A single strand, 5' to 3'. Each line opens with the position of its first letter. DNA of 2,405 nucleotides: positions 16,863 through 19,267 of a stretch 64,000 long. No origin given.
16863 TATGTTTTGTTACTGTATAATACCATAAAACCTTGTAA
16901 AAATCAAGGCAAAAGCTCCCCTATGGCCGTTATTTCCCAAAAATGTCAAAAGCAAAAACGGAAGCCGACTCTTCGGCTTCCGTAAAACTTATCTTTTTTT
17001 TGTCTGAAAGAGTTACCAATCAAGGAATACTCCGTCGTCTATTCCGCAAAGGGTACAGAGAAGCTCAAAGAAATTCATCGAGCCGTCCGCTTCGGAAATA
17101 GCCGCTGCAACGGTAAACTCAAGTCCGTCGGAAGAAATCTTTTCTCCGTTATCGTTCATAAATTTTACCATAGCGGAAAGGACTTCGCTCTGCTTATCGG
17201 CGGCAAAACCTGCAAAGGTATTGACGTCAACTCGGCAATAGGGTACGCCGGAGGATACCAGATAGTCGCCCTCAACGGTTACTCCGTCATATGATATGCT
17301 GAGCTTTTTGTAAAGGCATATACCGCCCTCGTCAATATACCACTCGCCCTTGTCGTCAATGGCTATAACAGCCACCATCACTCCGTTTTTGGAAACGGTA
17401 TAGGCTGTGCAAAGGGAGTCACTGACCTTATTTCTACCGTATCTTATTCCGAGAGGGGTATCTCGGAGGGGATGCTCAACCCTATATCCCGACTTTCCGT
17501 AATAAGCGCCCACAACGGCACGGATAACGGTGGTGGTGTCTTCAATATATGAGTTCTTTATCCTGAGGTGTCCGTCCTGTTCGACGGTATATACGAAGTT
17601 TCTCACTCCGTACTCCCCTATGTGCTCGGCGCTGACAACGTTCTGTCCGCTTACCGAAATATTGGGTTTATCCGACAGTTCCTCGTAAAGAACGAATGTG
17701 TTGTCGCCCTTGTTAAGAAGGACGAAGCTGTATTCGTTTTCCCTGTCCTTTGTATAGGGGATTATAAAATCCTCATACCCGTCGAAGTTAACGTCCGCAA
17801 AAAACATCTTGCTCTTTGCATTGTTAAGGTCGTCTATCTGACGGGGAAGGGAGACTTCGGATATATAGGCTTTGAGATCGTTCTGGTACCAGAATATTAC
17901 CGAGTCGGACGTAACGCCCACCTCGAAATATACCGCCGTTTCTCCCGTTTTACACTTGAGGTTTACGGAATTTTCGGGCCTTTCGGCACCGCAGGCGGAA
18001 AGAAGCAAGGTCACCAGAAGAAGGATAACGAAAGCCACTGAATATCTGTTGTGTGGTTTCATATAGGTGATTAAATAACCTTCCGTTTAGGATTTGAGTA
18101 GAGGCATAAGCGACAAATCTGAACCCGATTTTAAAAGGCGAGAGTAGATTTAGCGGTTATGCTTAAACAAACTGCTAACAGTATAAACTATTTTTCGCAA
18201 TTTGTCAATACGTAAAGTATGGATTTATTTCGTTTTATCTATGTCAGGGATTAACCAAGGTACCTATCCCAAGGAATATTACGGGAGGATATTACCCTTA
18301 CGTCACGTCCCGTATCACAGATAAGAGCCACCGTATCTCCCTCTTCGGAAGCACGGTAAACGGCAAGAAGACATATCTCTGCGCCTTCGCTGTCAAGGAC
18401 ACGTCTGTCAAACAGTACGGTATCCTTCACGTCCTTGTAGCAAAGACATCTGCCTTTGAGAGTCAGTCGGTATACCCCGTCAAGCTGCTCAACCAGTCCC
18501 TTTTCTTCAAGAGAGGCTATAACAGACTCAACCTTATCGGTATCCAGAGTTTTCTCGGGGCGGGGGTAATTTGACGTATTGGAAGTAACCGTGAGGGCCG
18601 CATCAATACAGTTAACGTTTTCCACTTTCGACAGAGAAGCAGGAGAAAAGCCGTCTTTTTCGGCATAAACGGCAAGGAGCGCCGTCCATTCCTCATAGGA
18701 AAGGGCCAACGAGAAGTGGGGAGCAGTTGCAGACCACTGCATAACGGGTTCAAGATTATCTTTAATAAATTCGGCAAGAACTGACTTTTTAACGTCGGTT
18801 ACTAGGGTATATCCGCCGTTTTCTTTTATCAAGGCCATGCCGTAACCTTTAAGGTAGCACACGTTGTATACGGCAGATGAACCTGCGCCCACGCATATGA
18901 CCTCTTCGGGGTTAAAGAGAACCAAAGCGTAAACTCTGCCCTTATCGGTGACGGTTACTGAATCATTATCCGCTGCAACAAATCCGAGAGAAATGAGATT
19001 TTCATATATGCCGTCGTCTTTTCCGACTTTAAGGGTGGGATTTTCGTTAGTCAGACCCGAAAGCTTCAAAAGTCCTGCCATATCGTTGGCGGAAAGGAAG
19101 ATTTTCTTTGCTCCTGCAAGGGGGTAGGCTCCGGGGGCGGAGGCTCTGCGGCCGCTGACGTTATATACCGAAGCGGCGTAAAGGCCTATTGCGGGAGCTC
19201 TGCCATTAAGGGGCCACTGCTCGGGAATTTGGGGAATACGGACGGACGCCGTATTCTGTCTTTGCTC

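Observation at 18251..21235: Translationally coupled three-gene membrane operon with a hyper-Cys-rich ectodomain protein and no recognisable family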

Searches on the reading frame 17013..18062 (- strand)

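Call 20: search_protein_families(library=padloc, proteins=[window:17013-18062:-], max_evalue=1)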
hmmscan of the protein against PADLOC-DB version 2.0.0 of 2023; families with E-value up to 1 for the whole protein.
window:17013-18062:- (349 aa): 0 families

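Call 21: search_protein_families(library=phrogs, proteins=[window:17013-18062:-], max_evalue=1)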
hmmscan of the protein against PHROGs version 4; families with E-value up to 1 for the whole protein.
window:17013-18062:- (349 aa): 1 family
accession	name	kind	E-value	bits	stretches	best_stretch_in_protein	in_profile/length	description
phrog_8438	-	unknown function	0.065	13.2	1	17-65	223-272/419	-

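Call 71: search_protein_families(library=pfam, proteins=[window:17013-18062:-], max_evalue=0.1)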
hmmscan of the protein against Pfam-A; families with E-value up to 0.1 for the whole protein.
window:17013-18062:- (349 aa): 1 family
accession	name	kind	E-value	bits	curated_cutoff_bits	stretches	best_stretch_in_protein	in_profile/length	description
PF13517.12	FG-GAP_3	-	0.0076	17.3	26.9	0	53-100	17-60/61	FG-GAP-like repeat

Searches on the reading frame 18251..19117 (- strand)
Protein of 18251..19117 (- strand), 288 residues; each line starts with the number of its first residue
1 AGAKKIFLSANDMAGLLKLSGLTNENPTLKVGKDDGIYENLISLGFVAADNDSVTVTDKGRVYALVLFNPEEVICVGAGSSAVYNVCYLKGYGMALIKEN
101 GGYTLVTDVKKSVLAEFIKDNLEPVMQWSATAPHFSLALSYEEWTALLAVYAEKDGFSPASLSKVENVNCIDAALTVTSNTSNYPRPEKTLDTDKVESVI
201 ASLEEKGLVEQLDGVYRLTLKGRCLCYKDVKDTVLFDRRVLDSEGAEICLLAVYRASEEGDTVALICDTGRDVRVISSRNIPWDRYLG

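Call 54: search_protein_families(library=pfam, alignment_id=A5, max_evalue=5)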
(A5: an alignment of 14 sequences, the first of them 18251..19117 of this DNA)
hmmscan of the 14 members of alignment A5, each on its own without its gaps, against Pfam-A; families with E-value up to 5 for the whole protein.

A. member 1, window:18251-19117:- (288 aa): 6 families
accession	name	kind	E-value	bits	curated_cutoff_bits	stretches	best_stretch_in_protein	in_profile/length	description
PF14947.12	HTH_45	-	2.2e-05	24.8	25.5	1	191-225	31-65/77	Winged helix-turn-helix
PF06969.22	HemN_C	-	5e-05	23.7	24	1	199-224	41-66/67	HemN C-terminal domain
PF25213.1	HVO_A0261_N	-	0.0057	16.9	35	1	200-225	45-70/86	HVO_A0261 N-terminal domain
PF18612.7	Bac_A_amyl_C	-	0.035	14.3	25.9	1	24-58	30-64/69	Bacterial Alpha amylase C-terminal domain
PF23589.2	WH_AprA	-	0.052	14.5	27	0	34-64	38-68/94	AprA winged helix domain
PF09821.14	AAA_assoc_C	-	0.12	13.4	27.6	1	37-64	17-44/119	C-terminal AAA-associated domain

B. families by the number of members that match (of 14 scanned): 21 families
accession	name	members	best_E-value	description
PF14947.12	HTH_45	2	2.2e-05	Winged helix-turn-helix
PF25213.1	HVO_A0261_N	2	0.0057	HVO_A0261 N-terminal domain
PF13240.11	Zn_Ribbon_1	1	3e-06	zinc-ribbon domain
PF13248.11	Zn_ribbon_3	1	4e-05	zinc-ribbon domain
PF06969.22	HemN_C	1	5e-05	HemN C-terminal domain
PF17032.10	Zn_ribbon_15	1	0.0032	zinc-ribbon family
PF12773.13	DZR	1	0.0038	Double zinc ribbon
PF18612.7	Bac_A_amyl_C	1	0.035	Bacterial Alpha amylase C-terminal domain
PF23589.2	WH_AprA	1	0.052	AprA winged helix domain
PF22089.2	DIP2116-like_N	1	0.073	DIP2116-like, N-terminal domain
PF01175.24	Urocanase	1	0.075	Urocanase Rossmann-like domain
PF15815.10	MKRN1_C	1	0.075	E3 ubiquitin-protein ligase makorin, C-terminal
PF25550.1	DUF7928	1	0.075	Domain of unknown function (DUF7928)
PF09821.14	AAA_assoc_C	1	0.12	C-terminal AAA-associated domain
PF04032.22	Rpr2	1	0.14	RNAse P Rpr2/Rpp21/SNM1 subunit domain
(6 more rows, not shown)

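Call 55: search_solved_structures(query=A5, max_evalue=10)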
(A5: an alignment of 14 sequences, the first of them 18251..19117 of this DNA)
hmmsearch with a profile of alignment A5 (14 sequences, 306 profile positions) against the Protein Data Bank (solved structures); distinct sequences matched with E-value up to 10: 42.
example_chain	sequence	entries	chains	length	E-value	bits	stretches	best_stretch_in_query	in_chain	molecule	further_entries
3u4w_A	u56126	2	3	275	0.028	16.9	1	90-133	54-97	Proto-oncogene tyrosine-protein kinase Src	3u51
3d7u_B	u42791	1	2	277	0.028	16.9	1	90-133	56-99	Proto-oncogene tyrosine-protein kinase Src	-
9v4e_A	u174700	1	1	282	0.029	16.9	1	90-133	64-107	Proto-oncogene tyrosine-protein kinase Src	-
2oiq_A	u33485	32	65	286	0.03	16.9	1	90-133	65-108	Proto-oncogene tyrosine-protein kinase Src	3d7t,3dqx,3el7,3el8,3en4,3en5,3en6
5swh_A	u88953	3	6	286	0.03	16.9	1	90-133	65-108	Proto-oncogene tyrosine-protein kinase Src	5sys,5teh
3geq_A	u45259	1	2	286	0.03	16.8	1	90-133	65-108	Proto-oncogene tyrosine-protein kinase Src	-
3dqw_A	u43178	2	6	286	0.035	16.6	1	90-133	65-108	Proto-oncogene tyrosine-protein kinase Src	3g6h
2hwo_A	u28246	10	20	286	0.048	16.2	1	90-133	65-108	Proto-oncogene tyrosine-protein kinase Src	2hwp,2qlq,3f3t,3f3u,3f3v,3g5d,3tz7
2ptk_A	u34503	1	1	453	0.055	16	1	90-133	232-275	TYROSINE-PROTEIN KINASE TRANSFORMING PROTEIN SRC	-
9bt8_C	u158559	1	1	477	0.057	15.9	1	90-133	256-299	Proto-oncogene tyrosine-protein kinase Src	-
3oez_A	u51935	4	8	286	0.06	15.8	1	90-133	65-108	Proto-oncogene tyrosine-protein kinase Src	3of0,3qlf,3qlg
5t0p_A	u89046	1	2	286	0.061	15.8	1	92-133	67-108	Proto-oncogene tyrosine-protein kinase Src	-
3svv_A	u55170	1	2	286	0.064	15.7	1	90-133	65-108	Proto-oncogene tyrosine-protein kinase Src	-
2qi8_A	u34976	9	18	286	0.068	15.7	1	90-133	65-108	Proto-oncogene tyrosine-protein kinase Src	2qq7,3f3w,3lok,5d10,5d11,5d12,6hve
1yi6_A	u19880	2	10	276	0.073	15.6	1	90-131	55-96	Proto-oncogene tyrosine-protein kinase Src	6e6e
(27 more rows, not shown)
